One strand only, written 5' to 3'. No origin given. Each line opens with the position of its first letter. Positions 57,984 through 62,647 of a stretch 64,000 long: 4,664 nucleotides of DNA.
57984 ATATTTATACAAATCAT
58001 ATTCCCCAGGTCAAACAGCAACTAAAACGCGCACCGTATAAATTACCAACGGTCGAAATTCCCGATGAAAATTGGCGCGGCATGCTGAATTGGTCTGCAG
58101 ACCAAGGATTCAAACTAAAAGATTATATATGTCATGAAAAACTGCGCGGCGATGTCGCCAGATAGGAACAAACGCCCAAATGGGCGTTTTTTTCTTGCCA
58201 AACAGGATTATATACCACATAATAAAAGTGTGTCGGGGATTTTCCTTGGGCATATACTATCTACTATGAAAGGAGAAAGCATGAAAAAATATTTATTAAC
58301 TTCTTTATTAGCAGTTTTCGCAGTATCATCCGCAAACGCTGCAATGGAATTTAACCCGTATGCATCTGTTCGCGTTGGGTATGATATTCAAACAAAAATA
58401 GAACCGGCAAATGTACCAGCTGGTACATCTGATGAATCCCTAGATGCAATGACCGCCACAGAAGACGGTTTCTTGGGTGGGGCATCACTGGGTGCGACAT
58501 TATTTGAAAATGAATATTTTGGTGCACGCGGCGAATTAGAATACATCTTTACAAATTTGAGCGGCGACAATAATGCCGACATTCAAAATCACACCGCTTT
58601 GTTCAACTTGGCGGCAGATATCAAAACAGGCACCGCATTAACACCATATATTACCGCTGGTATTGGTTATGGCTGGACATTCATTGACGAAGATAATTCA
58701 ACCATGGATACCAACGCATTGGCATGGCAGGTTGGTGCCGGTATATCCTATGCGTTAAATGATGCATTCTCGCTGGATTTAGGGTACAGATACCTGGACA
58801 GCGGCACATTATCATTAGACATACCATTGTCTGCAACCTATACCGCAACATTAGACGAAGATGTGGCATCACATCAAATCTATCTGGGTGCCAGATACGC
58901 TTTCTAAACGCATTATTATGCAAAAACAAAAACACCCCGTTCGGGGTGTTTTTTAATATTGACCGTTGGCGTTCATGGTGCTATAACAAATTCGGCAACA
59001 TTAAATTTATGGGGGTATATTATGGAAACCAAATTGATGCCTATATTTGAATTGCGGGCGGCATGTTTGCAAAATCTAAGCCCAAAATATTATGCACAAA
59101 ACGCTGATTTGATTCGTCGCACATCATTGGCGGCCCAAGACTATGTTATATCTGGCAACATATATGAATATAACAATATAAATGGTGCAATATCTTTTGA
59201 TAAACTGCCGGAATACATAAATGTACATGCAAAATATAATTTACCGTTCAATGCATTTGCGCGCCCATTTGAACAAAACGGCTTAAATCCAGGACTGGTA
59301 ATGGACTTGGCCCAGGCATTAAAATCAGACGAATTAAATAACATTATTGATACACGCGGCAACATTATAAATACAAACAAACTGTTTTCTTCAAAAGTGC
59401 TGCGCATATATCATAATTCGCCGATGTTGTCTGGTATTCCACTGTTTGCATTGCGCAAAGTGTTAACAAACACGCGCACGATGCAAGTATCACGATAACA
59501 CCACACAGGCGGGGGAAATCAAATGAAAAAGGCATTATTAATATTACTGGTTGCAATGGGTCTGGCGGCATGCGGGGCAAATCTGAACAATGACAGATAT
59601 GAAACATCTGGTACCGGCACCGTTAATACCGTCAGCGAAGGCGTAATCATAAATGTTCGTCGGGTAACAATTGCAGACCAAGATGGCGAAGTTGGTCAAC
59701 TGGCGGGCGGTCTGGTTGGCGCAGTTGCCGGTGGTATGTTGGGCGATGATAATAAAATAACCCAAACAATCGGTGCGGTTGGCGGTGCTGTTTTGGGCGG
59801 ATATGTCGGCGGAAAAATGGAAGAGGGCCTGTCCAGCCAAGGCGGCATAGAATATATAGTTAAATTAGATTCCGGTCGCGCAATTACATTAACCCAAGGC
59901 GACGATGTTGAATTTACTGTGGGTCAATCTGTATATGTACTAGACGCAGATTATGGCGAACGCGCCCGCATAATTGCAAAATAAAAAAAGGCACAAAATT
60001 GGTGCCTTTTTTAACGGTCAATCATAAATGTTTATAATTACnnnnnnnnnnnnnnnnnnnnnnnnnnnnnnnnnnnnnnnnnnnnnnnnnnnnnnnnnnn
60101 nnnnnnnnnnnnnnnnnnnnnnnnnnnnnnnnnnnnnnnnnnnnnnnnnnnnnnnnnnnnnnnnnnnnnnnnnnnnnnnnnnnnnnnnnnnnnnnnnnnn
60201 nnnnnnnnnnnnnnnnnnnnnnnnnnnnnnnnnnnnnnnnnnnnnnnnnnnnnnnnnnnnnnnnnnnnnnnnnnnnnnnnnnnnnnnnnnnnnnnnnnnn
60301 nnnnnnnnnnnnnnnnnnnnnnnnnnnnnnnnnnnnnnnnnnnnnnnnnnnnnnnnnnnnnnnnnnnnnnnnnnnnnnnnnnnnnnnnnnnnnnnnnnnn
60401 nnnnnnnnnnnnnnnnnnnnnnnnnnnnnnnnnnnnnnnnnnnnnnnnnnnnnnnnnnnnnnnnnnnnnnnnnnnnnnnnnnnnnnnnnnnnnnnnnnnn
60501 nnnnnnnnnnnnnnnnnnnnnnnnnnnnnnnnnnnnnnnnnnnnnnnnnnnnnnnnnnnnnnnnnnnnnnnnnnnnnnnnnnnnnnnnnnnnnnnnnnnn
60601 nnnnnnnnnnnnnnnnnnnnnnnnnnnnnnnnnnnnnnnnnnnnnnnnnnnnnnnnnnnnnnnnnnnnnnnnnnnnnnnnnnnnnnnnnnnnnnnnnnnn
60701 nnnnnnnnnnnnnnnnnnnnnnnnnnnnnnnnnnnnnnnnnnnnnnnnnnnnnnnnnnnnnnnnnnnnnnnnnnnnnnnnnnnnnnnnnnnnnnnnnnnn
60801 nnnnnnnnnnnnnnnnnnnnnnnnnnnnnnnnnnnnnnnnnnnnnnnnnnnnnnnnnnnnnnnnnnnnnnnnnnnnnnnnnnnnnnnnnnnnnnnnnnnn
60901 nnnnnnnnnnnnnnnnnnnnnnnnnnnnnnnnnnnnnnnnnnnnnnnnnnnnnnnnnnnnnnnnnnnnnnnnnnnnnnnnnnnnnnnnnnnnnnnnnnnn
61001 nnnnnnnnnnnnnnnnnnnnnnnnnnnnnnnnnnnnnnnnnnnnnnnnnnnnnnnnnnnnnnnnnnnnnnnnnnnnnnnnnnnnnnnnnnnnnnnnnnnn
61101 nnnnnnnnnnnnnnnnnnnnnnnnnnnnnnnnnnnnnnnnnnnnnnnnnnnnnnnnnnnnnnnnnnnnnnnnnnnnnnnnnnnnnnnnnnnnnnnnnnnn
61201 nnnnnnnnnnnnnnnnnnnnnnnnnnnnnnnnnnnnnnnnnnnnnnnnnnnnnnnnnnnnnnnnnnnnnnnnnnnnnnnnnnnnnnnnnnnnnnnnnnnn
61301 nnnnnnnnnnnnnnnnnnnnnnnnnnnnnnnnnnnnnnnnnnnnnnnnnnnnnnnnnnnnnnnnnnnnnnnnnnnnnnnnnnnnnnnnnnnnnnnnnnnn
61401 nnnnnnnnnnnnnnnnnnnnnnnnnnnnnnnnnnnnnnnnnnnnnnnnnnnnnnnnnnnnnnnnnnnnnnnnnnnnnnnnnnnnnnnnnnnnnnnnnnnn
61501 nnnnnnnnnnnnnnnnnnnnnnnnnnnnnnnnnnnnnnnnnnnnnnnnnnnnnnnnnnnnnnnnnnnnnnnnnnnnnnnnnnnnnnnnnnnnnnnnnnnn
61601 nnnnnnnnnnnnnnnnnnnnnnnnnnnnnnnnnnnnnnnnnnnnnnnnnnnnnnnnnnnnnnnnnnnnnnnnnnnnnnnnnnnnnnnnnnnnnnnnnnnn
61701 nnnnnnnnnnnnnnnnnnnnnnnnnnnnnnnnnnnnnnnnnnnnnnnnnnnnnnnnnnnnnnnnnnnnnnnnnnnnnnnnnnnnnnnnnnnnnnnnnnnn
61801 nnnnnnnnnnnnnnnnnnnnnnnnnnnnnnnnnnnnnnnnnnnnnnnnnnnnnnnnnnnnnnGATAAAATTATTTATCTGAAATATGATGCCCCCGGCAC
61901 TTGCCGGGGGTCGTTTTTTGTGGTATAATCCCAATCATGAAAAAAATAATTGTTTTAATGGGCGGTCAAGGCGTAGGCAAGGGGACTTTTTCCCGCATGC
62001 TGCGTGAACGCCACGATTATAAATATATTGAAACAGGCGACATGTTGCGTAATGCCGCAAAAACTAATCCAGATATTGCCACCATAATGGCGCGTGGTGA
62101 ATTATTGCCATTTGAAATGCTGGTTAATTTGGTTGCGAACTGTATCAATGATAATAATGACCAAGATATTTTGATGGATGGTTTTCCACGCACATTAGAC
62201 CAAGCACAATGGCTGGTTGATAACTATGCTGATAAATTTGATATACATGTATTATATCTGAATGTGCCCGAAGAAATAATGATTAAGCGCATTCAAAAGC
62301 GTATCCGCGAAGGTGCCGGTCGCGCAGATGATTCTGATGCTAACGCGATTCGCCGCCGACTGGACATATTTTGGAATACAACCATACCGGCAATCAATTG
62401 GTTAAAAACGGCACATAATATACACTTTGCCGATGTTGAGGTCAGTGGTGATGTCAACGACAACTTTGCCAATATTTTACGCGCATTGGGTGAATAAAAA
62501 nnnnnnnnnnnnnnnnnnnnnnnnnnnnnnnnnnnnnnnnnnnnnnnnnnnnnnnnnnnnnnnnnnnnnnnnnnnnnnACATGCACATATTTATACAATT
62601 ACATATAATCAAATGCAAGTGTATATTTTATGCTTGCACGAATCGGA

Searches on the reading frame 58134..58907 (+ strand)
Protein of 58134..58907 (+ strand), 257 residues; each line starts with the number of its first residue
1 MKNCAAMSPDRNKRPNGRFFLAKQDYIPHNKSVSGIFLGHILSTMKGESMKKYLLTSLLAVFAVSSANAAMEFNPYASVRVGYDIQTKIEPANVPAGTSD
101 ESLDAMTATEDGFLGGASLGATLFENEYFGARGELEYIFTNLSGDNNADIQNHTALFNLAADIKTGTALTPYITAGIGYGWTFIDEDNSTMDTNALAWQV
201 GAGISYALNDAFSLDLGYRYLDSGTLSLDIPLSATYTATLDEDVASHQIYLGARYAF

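Call 47: search_protein_families(library=pfam, proteins=[window:58134-58907:+], max_evalue=0.0001)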
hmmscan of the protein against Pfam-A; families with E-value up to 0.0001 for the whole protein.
window:58134-58907:+ (257 aa): 2 families
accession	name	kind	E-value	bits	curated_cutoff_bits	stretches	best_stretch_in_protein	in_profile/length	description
PF13505.12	OMP_b-brl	-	2.4e-16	60.8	28.7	1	57-257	2-175/175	Outer membrane protein beta-barrel domain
PF01617.23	Surface_Ag_2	-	9.8e-07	28.9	22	1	147-241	130-222/247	Surface antigen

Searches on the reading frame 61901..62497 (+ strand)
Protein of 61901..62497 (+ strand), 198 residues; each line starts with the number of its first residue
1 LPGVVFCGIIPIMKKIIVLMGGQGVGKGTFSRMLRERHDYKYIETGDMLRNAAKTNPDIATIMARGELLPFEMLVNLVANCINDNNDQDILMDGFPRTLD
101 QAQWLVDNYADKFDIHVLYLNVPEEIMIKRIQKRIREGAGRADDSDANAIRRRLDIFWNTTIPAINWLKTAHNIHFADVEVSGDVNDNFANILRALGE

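Call 47: search_protein_families(library=pfam, proteins=[window:61901-62497:+], max_evalue=0.0001)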
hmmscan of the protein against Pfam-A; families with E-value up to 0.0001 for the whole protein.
window:61901-62497:+ (198 aa): 5 families
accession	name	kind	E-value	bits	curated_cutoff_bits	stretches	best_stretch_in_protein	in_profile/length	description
PF00406.28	ADK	-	3e-27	96.1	26.8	1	19-170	1-148/151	Adenylate kinase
PF13207.12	AAA_17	-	3e-19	70.1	27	1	20-146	1-132/136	AAA domain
PF13238.12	AAA_18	-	1.7e-09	38.6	29.4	1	17-148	1-125/128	AAA domain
PF13671.12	AAA_33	-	3e-07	31.3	27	1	17-152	2-138/143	AAA domain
PF06414.18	Zeta_toxin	-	2.7e-05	24.2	22.3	0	35-141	55-152/199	Zeta toxin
